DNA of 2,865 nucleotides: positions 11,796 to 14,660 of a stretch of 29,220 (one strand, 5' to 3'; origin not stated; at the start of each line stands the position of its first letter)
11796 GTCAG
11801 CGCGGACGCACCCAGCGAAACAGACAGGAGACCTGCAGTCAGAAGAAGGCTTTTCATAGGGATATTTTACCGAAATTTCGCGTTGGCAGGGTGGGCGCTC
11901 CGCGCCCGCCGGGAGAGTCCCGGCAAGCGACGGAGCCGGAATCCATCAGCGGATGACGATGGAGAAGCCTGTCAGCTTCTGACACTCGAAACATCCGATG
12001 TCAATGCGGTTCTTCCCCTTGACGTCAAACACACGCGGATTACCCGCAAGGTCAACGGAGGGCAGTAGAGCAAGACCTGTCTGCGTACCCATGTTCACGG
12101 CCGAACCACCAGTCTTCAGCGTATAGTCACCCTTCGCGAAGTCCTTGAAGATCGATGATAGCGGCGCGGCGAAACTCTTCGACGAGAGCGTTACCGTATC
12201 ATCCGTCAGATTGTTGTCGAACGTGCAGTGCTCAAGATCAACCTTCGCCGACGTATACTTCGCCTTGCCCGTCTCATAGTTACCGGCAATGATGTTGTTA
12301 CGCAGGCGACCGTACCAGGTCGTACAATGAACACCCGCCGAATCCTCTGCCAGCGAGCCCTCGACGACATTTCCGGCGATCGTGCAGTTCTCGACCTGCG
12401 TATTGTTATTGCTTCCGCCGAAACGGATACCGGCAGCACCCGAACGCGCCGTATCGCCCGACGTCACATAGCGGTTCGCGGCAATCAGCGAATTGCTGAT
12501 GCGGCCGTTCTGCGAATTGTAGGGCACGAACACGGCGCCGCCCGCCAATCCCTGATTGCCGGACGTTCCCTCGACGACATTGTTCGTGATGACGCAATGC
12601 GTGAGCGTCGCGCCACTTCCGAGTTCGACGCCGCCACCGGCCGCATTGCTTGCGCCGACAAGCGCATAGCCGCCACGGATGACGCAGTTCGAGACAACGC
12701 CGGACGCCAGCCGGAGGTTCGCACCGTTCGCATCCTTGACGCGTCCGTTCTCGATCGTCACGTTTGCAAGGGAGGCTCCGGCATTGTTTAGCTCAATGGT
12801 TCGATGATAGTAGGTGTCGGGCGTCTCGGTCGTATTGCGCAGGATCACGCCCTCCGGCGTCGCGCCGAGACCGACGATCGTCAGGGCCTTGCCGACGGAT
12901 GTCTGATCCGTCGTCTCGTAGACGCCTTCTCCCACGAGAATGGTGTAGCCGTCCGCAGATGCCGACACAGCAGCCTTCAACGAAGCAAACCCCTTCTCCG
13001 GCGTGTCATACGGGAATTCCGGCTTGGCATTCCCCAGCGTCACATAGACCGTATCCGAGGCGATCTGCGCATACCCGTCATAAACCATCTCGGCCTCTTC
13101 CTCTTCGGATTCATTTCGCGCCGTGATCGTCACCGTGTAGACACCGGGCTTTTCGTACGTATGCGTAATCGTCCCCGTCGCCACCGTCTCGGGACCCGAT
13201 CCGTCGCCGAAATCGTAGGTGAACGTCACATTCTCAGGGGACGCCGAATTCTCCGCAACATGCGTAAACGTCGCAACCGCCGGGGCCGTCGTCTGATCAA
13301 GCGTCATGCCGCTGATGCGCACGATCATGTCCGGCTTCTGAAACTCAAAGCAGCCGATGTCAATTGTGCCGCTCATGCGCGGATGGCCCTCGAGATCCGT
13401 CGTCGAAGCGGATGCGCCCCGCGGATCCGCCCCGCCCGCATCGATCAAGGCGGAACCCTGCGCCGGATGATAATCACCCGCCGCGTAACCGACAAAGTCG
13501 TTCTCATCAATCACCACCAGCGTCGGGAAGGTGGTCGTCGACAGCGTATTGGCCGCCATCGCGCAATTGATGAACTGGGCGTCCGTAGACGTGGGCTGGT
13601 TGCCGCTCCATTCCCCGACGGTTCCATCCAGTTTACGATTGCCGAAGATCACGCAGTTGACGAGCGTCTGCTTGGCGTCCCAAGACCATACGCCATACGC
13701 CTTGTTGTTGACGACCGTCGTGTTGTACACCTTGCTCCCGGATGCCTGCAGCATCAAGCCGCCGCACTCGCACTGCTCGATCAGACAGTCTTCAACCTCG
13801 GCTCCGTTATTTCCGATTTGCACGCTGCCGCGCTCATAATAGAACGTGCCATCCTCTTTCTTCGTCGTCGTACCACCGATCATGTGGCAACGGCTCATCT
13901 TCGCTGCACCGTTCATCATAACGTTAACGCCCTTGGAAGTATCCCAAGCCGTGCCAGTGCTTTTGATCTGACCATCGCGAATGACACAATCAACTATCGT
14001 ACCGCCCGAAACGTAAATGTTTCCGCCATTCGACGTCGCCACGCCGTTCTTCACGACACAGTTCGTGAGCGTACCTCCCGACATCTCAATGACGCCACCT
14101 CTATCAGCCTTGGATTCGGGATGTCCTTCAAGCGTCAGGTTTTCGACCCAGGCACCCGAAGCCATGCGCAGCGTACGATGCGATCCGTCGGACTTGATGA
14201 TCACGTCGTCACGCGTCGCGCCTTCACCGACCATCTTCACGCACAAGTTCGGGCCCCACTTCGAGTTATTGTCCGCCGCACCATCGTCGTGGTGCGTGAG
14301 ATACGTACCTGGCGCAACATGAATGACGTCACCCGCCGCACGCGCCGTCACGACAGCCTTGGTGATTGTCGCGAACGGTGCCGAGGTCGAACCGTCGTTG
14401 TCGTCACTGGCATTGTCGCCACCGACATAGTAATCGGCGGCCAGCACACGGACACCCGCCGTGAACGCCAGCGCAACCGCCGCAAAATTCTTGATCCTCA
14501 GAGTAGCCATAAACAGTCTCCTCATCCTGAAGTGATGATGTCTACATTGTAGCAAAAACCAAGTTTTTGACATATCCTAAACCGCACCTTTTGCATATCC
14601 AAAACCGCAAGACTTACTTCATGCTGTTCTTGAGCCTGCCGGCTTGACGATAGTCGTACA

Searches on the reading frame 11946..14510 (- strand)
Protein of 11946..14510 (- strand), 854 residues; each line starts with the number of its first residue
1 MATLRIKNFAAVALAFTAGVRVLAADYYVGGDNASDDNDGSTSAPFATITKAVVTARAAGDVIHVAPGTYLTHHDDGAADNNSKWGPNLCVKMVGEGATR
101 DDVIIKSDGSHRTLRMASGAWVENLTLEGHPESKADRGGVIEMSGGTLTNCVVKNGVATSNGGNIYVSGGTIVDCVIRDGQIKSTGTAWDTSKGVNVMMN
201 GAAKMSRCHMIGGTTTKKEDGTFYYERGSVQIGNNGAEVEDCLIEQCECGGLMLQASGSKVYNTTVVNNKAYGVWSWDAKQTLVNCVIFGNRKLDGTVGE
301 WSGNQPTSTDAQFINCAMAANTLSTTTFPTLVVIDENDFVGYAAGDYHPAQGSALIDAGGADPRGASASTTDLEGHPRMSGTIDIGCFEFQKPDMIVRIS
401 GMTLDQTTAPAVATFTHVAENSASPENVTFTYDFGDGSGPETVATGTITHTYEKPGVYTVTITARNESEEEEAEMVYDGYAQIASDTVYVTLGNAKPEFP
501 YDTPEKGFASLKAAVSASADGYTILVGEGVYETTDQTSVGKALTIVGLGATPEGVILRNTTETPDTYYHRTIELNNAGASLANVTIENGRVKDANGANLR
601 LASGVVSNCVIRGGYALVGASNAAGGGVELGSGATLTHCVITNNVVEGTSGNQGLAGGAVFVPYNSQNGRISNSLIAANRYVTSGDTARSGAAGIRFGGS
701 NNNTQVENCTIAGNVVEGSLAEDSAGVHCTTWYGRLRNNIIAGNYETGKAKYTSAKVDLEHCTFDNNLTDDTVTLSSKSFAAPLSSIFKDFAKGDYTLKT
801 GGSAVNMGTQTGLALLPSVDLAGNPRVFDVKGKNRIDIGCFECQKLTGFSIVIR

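Call 9: search_protein_families(library=pfam, proteins=[window:11946-14510:-])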
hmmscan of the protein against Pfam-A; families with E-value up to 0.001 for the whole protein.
window:11946-14510:- (854 aa): 4 families
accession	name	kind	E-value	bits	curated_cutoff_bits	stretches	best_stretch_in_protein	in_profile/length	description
PF13229.12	Beta_helix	-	8.3e-18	65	25.9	2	140-287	27-157/158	Right handed beta helix region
PF18911.6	PKD_4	-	2.8e-12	47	27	1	406-472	13-76/85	PKD domain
PF00801.26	PKD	-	1.2e-11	44.8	23.5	1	413-474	17-75/80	PKD domain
PF07602.17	DUF1565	-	1.8e-08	34.5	20.3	1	35-72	4-40/257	Protein of unknown function (DUF1565)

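Call 63: search_solved_structures(query=window:11946-14510:-, max_evalue=0.01)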
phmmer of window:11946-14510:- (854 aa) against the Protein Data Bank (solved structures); distinct sequences matched with E-value up to 0.01: 1.
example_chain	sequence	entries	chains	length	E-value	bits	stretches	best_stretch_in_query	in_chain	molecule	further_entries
9lip_S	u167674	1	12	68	0.006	17.9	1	423-463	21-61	M-alpha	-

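Call 64: search_protein_families(library=ncbifam, proteins=[window:11946-14510:-], max_evalue=0.001)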
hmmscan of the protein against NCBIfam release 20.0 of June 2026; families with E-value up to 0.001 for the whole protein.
window:11946-14510:- (854 aa): 3 families
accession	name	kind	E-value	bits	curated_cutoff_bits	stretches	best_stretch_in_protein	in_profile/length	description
NF041518.1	choice_anch_Q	domain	5.9e-12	45.7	25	2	349-391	19-58/58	choice-of-anchor Q domain-containing protein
NF047854.1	LIC10774_subfam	equivalog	9e-09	34.7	380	1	26-72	60-105/358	LIC10774/LIC10365 family surface protein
TIGR00864.1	PCC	subfamily_domain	1.3e-05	21.8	1861.4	1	399-470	1140-1210/2700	polycystin cation channel protein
